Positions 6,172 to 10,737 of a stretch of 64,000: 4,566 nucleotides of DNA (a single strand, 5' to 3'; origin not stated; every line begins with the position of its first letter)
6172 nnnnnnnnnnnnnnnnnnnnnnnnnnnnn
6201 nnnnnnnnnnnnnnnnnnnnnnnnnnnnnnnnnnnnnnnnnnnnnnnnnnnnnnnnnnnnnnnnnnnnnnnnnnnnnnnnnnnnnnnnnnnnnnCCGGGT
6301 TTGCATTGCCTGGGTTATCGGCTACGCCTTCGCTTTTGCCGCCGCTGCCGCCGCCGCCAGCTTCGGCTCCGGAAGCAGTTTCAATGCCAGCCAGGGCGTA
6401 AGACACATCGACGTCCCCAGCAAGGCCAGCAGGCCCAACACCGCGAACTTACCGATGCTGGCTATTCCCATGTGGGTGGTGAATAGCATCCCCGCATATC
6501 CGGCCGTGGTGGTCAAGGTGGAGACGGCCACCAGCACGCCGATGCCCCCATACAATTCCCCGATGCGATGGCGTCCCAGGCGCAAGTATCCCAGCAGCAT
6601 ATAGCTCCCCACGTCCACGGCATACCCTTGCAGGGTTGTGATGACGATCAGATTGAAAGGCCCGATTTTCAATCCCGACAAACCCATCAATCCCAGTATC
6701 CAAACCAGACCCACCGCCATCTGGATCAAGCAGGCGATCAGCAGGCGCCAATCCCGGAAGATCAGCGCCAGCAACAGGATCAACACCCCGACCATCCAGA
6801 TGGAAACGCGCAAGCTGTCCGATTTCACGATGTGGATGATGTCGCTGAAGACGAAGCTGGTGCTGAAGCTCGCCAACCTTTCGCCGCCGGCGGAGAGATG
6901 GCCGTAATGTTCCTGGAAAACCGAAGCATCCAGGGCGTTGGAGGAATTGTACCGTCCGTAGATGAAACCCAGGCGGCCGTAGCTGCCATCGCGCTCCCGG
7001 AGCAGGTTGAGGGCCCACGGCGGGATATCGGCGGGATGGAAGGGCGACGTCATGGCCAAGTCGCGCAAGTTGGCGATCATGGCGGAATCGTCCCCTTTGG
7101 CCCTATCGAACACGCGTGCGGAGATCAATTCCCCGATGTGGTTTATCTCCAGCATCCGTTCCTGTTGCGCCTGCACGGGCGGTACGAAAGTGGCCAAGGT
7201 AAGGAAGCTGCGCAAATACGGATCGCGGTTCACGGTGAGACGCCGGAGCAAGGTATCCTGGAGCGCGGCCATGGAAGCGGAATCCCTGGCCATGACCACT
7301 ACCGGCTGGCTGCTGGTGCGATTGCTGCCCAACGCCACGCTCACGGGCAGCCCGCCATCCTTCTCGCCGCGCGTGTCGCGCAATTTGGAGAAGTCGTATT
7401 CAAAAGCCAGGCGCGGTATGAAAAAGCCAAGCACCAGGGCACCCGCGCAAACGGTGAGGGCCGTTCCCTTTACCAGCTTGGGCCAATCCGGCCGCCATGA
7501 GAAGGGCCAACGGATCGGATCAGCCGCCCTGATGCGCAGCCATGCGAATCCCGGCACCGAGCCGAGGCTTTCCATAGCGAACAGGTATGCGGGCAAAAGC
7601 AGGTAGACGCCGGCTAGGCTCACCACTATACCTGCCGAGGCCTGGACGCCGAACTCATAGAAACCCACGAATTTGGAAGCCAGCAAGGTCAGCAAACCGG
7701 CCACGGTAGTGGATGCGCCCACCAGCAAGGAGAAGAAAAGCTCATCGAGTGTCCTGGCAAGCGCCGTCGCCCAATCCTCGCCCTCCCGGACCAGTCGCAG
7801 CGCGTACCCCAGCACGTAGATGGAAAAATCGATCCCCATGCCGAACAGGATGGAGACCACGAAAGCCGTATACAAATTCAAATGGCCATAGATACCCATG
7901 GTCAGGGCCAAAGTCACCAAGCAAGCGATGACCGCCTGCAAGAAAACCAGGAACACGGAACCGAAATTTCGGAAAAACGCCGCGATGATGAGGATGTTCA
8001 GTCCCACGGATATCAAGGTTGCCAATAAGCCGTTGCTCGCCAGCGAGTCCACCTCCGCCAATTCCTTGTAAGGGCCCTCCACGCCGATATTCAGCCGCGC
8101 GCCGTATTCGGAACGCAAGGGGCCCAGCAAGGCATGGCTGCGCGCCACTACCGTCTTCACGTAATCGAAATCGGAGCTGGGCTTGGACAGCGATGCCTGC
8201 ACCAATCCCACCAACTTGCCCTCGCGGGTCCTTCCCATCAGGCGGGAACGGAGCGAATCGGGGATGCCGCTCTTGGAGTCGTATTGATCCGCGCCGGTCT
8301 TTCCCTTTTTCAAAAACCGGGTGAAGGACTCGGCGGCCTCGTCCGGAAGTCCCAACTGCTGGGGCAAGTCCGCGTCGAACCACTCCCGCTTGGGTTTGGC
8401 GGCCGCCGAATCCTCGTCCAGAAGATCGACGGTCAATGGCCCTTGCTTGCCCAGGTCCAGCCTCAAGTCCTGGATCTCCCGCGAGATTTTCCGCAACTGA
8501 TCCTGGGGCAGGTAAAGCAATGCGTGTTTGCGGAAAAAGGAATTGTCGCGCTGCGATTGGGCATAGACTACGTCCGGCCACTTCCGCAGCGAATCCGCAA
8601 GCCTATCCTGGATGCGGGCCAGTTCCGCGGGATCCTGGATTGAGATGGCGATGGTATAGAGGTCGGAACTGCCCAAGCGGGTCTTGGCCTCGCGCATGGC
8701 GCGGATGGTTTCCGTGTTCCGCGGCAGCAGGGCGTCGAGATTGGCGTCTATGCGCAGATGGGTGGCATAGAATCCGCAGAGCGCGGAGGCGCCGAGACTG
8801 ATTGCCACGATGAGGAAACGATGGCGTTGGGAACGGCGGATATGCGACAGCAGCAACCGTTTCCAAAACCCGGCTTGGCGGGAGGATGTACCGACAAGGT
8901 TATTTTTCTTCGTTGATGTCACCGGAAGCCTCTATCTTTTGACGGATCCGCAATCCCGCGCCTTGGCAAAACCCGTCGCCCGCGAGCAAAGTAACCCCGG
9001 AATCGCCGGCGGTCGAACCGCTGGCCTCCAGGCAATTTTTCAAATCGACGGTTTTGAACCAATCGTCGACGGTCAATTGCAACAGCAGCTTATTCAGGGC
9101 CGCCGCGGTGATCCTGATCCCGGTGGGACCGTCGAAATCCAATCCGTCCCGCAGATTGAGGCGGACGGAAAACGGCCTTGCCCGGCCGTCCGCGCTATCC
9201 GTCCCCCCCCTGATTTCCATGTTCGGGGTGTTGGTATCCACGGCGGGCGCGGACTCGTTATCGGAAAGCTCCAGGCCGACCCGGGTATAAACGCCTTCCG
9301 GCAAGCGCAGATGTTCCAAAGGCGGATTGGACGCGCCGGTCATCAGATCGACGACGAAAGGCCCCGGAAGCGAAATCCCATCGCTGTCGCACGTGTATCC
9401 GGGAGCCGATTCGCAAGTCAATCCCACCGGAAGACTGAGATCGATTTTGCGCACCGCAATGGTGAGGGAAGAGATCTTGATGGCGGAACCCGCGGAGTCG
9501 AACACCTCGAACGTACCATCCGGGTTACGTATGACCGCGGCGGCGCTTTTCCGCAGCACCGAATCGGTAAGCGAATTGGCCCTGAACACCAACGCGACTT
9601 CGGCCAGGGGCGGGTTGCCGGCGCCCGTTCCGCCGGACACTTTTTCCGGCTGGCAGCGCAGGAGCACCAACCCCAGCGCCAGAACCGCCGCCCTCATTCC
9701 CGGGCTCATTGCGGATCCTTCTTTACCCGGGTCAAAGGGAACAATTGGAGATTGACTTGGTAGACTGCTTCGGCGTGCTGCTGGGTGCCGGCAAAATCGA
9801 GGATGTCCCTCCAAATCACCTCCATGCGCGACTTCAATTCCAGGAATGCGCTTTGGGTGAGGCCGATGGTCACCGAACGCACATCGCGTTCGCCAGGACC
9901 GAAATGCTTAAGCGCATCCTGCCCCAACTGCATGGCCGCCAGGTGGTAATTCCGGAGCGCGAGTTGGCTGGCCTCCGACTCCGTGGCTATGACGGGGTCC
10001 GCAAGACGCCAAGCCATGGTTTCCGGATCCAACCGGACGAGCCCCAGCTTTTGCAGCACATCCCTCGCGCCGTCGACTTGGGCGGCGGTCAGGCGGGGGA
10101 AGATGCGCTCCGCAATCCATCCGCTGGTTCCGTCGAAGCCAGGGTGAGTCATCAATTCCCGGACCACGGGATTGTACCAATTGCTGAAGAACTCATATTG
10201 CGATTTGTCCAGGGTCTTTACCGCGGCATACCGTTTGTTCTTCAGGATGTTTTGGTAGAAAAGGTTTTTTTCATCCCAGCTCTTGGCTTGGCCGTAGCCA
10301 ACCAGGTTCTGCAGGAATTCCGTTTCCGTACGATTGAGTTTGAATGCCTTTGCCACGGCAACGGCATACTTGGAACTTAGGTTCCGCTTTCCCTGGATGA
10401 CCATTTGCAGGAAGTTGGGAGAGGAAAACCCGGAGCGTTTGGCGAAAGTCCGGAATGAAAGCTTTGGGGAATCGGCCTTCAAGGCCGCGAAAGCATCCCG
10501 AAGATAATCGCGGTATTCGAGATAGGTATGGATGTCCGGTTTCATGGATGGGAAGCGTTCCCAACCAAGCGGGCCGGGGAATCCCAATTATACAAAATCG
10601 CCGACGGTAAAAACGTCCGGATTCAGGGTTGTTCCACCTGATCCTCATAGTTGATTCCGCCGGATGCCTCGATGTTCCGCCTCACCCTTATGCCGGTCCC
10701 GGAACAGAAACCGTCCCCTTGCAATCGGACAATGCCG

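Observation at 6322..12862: Co-directional array: acidic repeat lipoprotein, tandem duplicated [TIGR02147 + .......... lipoprotein] modules, and an MMPL exporter with overlapping junctions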

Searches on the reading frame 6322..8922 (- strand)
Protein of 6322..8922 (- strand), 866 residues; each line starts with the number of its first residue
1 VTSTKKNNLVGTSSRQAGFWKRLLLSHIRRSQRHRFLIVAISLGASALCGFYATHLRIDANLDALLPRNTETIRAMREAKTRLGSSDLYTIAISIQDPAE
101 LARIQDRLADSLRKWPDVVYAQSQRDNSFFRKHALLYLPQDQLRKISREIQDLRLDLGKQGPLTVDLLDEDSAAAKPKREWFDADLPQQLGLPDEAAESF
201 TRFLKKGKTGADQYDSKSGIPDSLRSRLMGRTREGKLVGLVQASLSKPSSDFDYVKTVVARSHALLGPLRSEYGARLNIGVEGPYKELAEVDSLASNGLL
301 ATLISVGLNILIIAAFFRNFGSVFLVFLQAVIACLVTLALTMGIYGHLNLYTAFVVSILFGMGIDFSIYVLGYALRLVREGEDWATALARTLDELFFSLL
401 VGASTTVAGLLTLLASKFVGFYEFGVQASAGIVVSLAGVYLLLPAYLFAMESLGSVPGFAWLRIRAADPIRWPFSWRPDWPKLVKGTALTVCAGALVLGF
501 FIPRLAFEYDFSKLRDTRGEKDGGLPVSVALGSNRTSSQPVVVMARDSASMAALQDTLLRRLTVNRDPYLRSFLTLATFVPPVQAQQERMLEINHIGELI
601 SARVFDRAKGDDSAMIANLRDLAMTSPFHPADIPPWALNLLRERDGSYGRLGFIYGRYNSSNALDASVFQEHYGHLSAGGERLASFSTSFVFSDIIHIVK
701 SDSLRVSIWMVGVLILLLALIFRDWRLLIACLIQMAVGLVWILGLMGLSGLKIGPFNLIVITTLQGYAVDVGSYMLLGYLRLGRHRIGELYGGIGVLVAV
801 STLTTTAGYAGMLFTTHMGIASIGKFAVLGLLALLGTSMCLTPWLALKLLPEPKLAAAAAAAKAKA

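Call 3: search_protein_families(library=pfam, proteins=[window:6322-8922:-], max_evalue=0.01)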
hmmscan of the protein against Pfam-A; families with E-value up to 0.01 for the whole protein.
window:6322-8922:- (866 aa): 1 family
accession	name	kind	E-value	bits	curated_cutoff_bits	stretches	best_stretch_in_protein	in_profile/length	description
PF03176.21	MMPL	-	5.7e-11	42.4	20.5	1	275-475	121-322/333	MMPL family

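Call 4: search_protein_families(library=ncbifam, proteins=[window:6322-8922:-], max_evalue=0.01)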
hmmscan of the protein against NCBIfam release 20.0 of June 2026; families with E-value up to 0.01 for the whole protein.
window:6322-8922:- (866 aa): 5 families
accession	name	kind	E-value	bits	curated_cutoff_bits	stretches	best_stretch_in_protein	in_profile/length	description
TIGR03480.1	HpnN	hypoth_equivalog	6.3e-48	163.4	751.85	2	28-591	6-547/862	hopanoid biosynthesis associated RND transporter like protein HpnN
NF045600.2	BstA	equivalog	1.4e-40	139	1400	2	30-450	11-438/903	sterol transporter cytoplasmic membrane protein BstA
NF052374.1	HopndTporHpnN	equivalog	1.4e-27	96.2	1100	3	269-592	246-551/858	hopanoid transporter HpnN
TIGR00921.1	2A067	subfamily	9.8e-21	73.5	351.9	2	295-447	580-731/733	hydrophobe/amphiphile efflux-3 (HAE3) family transporter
TIGR00833.1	actII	subfamily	2.1e-12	46.2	874.7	1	282-451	158-333/910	MMPL family RND transporter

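Call 56: find_homologous_proteins(query=window:6322-8922:-, max_evalue=1e-20)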
Query window:6322-8922:- (866 aa): 217 proteins with E <= 1e-20 among 8000 candidates; the best 120 are listed.
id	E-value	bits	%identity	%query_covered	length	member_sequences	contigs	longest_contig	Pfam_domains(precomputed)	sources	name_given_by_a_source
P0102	0.0e+0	1822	100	96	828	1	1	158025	PF03176.22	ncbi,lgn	-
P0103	0.0e+0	1581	84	97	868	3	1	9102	PF03176.22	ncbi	-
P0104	0.0e+0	1545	82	97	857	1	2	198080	PF03176.22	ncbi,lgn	-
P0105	0.0e+0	1457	76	98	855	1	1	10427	PF03176.22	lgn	-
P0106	0.0e+0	1400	76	97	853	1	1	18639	PF03176.22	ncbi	-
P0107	0.0e+0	1397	74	98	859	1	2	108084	PF03176.22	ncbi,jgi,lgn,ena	-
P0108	0.0e+0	1397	74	97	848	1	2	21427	PF03176.22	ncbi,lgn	-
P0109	0.0e+0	1394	75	98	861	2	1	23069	PF03176.22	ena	-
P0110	0.0e+0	1394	74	97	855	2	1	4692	PF03176.22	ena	-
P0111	0.0e+0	1343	70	97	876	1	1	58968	PF03176.22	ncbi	-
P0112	0.0e+0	1317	70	97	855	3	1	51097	PF03176.22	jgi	-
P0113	0.0e+0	1052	57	98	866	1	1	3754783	PF03176.22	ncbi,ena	-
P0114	0.0e+0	1051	58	93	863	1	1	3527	PF03176.22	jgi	jgi:predicted RND superfamily exporter protein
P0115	0.0e+0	1040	56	97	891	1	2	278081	PF03176.22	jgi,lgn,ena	-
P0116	0.0e+0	1025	56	99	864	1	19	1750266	PF03176.22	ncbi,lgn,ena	-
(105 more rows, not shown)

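Call 57: find_encoding_contigs(protein=P0104, flank=8000, max_places=1)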
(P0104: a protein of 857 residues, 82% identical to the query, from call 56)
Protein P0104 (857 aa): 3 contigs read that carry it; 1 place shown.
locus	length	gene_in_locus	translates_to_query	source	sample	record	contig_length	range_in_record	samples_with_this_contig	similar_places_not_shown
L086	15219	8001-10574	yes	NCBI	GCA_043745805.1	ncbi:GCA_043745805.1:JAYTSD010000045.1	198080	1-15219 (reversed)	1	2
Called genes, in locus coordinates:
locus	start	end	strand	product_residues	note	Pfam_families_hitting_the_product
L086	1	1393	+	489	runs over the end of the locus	-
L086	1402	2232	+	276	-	PF14394:DUF4423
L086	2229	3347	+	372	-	-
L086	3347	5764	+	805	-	PF01229:Glyco_hydro_39 (weak)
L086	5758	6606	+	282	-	-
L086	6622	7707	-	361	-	-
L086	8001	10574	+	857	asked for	PF03176:MMPL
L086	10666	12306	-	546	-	PF00501:AMP-binding, PF13193:AMP-binding_C (weak)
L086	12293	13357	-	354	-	-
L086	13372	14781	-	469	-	PF03062:MBOAT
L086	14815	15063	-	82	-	-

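Call 58: find_encoding_contigs(protein=P0107, flank=8000, max_places=1)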
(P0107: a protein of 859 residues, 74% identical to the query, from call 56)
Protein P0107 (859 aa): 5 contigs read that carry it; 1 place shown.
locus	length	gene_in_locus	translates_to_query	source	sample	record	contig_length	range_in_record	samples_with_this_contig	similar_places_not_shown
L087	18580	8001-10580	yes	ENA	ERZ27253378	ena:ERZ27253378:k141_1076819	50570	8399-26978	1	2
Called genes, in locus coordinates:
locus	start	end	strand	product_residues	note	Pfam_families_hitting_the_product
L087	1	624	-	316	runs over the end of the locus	PF06283:ThuA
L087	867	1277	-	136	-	PF00293:NUDIX, PF14815:NUDIX_4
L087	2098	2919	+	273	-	PF14394:DUF4423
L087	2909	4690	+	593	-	PF13620:CarboxypepD_reg (weak), PF14686:fn3_3 (faint), PF10102:DUF2341, PF13385:Laminin_G_3, PF02210:Laminin_G_2 (weak)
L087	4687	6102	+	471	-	PF07995:GSDH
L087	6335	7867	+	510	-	PF13229:Beta_helix (faint)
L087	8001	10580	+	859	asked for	PF03176:MMPL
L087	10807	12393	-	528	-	PF00501:AMP-binding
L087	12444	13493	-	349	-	-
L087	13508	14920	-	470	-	PF03062:MBOAT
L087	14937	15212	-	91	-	PF00550:PP-binding (weak)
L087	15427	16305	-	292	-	PF08379:Bact_transglu_N, PF01841:Transglut_core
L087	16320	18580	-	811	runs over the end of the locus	PF04174:CP_ATPgrasp_1, PF14403:CP_ATPgrasp_2, PF04168:Alpha-E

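Call 59: find_encoding_contigs(protein=P0111, flank=8000, max_places=1)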
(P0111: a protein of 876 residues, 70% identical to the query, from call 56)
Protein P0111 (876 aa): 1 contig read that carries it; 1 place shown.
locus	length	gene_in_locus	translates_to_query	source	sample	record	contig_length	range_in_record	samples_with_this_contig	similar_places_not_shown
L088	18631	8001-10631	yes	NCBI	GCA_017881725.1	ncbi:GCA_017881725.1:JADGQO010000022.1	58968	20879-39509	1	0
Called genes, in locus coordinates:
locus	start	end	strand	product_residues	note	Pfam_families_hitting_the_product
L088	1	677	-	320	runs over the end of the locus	PF04041:Glyco_hydro_130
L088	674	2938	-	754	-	PF13439:Glyco_transf_4, PF00534:Glycos_transf_1, PF13692:Glyco_trans_1_4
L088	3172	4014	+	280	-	PF07730:HisKA_3, PF02518:HATPase_c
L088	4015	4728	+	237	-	PF00072:Response_reg, PF00196:GerE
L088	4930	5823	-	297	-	PF04972:BON, PF21937:Yop-YscD_ppl_2nd (faint), PF04972:BON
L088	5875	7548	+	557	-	PF00691:OmpA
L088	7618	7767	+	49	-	PF18919:DUF5670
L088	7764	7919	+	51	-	-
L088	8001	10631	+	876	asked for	PF03176:MMPL (weak)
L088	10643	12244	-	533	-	PF00501:AMP-binding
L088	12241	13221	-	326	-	-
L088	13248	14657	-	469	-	PF03062:MBOAT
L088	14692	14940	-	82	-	-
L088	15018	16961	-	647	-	PF14522:Cytochrome_C7 (faint), PF14537:Cytochrom_c3_2 (faint), PF09699:Paired_CXXCH_1 (faint)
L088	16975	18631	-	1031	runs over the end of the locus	PF00873:ACR_tran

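Call 61: find_encoding_contigs(protein=P0103, flank=8000, max_places=1)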
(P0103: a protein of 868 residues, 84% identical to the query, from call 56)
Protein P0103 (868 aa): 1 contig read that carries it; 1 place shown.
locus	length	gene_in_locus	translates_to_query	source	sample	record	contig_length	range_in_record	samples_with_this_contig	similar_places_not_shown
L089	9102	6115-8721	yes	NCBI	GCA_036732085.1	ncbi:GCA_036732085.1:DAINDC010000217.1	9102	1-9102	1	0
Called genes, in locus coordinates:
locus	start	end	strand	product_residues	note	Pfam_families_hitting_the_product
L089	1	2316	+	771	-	?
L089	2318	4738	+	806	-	PF00072:Response_reg, PF00989:PAS, PF08448:PAS_4, PF13426:PAS_9, PF13188:PAS_8, PF13426:PAS_9, PF00512:HisKA, PF02518:HATPase_c, +3 more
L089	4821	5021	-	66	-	PF04545:Sigma70_r4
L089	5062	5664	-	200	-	-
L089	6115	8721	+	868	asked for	PF03176:MMPL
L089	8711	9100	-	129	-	?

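Call 62: find_encoding_contigs(protein=P0106, flank=8000, max_places=1)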
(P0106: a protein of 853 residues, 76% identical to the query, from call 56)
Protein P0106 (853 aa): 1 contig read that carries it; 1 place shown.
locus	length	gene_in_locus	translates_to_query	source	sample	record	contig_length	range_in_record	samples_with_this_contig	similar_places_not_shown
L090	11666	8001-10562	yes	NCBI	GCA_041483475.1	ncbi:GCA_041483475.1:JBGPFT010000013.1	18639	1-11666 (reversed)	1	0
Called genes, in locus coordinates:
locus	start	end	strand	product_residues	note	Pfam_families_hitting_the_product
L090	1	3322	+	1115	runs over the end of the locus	PF07676:PD40 (faint), PF26549:Tricorn_N (faint)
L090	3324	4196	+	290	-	PF01063:Aminotran_4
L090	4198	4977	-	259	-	PF00106:adh_short, PF08659:KR, PF13561:adh_short_C2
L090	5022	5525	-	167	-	-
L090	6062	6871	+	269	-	-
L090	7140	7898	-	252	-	PF03988:DUF347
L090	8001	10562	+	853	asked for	PF03176:MMPL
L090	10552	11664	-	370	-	?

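Call 80: search_protein_families(library=padloc, proteins=[window:6322-8922:-], max_evalue=0.01)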
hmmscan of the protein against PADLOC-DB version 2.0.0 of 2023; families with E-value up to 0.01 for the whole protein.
window:6322-8922:- (866 aa): 0 families

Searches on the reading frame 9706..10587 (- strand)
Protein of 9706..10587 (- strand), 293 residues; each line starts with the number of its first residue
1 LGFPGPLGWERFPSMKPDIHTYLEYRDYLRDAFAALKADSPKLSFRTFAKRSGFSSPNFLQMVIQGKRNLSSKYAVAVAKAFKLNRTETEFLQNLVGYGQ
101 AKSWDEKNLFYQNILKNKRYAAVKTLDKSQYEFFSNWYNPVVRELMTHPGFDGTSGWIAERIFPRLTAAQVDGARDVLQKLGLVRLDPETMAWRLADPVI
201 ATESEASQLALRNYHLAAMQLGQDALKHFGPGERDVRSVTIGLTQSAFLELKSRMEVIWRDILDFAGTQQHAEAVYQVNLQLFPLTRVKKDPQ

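Call 3: search_protein_families(library=pfam, proteins=[window:9706-10587:-], max_evalue=0.01)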
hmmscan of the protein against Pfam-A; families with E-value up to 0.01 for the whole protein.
window:9706-10587:- (293 aa): 2 families
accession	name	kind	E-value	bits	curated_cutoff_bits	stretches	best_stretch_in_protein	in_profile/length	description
PF14394.12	DUF4423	-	4.8e-28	98.4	30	1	118-285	2-165/165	Domain of unknown function (DUF4423)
PF21291.3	CYNS_N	-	0.00034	21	27.1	1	35-94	10-67/69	Cyanate hydratase, N-terminal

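Call 4: search_protein_families(library=ncbifam, proteins=[window:9706-10587:-], max_evalue=0.01)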
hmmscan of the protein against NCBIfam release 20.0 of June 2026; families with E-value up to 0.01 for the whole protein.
window:9706-10587:- (293 aa): 2 families
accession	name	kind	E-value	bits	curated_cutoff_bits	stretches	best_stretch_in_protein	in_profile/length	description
TIGR02147.1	Fsuc_second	paralog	7.9e-71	238.7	50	1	17-287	2-271/272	TIGR02147 family protein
NF002773.0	PRK02866.1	subfamily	0.0095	16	150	0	40-100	16-75/147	cyanase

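Call 80: search_protein_families(library=padloc, proteins=[window:9706-10545:-], max_evalue=0.01)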
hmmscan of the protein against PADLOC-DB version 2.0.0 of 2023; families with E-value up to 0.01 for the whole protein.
window:9706-10545:- (279 aa): 0 families
